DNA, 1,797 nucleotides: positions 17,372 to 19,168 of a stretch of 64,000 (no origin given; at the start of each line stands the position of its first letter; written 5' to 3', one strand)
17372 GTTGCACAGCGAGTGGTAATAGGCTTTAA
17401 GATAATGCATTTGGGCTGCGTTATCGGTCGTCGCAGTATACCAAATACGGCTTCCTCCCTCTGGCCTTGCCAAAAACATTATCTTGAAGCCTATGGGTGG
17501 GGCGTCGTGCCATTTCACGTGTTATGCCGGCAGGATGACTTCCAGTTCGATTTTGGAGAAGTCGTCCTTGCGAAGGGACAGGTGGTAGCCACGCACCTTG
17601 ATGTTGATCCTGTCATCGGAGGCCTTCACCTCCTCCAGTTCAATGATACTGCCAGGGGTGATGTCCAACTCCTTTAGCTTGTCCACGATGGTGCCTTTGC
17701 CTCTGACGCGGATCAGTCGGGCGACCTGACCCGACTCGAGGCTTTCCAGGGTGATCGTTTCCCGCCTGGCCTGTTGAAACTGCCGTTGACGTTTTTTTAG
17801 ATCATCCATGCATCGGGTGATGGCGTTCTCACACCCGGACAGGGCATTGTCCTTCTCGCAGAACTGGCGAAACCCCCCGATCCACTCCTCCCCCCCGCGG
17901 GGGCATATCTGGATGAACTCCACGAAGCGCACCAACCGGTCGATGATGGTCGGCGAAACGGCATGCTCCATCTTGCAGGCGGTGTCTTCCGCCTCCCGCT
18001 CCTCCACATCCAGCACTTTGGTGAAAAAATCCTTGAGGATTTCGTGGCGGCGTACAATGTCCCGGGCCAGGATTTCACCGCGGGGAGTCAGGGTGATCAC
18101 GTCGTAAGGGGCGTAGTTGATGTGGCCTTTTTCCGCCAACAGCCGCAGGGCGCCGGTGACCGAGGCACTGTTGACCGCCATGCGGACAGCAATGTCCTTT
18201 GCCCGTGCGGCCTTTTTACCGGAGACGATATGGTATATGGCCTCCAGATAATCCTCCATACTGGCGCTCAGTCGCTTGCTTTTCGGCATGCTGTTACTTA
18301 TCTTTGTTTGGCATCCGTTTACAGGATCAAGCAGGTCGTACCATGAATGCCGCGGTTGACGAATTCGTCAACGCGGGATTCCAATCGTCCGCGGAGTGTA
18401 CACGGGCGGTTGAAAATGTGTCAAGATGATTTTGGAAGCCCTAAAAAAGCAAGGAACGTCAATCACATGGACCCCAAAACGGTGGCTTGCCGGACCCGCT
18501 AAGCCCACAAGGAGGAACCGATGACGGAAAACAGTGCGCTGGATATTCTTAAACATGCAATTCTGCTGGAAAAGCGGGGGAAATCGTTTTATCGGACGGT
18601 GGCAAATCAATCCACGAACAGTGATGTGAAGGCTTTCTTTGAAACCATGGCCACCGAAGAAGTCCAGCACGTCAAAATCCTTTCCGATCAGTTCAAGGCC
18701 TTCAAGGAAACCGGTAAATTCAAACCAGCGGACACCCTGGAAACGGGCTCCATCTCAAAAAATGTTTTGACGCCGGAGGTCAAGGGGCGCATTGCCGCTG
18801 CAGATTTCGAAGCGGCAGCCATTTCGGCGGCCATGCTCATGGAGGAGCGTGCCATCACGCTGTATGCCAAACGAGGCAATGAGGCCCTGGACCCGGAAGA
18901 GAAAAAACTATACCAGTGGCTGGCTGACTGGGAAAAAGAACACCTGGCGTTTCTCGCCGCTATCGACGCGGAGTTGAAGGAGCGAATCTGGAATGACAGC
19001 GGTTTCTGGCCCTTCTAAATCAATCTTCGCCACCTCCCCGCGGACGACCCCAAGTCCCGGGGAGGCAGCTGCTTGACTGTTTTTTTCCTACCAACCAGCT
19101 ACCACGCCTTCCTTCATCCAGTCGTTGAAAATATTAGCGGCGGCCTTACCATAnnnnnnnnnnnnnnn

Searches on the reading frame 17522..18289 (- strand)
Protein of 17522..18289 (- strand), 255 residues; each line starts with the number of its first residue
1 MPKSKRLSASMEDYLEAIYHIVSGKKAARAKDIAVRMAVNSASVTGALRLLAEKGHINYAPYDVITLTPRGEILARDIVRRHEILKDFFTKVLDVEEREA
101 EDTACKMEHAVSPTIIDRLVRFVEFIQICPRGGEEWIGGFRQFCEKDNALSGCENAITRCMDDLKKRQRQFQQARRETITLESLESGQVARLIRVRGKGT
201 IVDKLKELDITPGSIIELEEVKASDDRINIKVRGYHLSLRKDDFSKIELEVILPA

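Call 8: search_protein_families(library=pfam, proteins=[window:17522-18289:-], max_evalue=0.01)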
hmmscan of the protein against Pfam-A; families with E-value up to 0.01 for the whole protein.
window:17522-18289:- (255 aa): 3 families
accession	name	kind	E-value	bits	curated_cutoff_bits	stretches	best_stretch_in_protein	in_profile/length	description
PF02742.21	Fe_dep_repr_C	-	8.3e-24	83.8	27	1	68-136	1-69/70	Iron dependent repressor, metal binding and dimerisation domain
PF01325.25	Fe_dep_repress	-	1.9e-13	50.9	26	1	7-62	2-57/60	Iron dependent repressor, N-terminal DNA binding domain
PF04023.20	FeoA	-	3.1e-12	46.8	23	1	180-250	2-73/74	FeoA domain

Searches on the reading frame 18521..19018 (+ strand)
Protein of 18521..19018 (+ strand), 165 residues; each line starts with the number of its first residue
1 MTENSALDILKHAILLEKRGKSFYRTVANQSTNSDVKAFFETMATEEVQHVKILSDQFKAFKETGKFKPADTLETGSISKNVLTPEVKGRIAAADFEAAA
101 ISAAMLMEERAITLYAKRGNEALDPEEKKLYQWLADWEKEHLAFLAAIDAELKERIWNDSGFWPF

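Call 8: search_protein_families(library=pfam, proteins=[window:18521-19018:+], max_evalue=0.01)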
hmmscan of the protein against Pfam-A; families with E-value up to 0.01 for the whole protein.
window:18521-19018:+ (165 aa): 6 families
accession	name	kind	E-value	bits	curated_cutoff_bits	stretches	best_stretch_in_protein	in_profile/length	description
PF02915.23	Rubrerythrin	-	9.3e-16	58.9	22.8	1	8-147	1-135/137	Rubrerythrin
PF13668.12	Ferritin_2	-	3.9e-07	30.7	24.7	1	7-129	3-116/138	Ferritin-like domain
PF09537.16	DUF2383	-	0.00073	20.1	30.8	1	7-64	3-60/111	Domain of unknown function (DUF2383)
PF07875.18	Coat_F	-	0.0014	19.2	25.7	1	8-54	4-50/63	Coat F domain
PF22277.2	EncFtn-like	-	0.0036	17.5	27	0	105-144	22-62/85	EncFtn-like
PF09640.15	DUF2027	-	0.0066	16.4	25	0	19-74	40-94/156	Domain of unknown function (DUF2027)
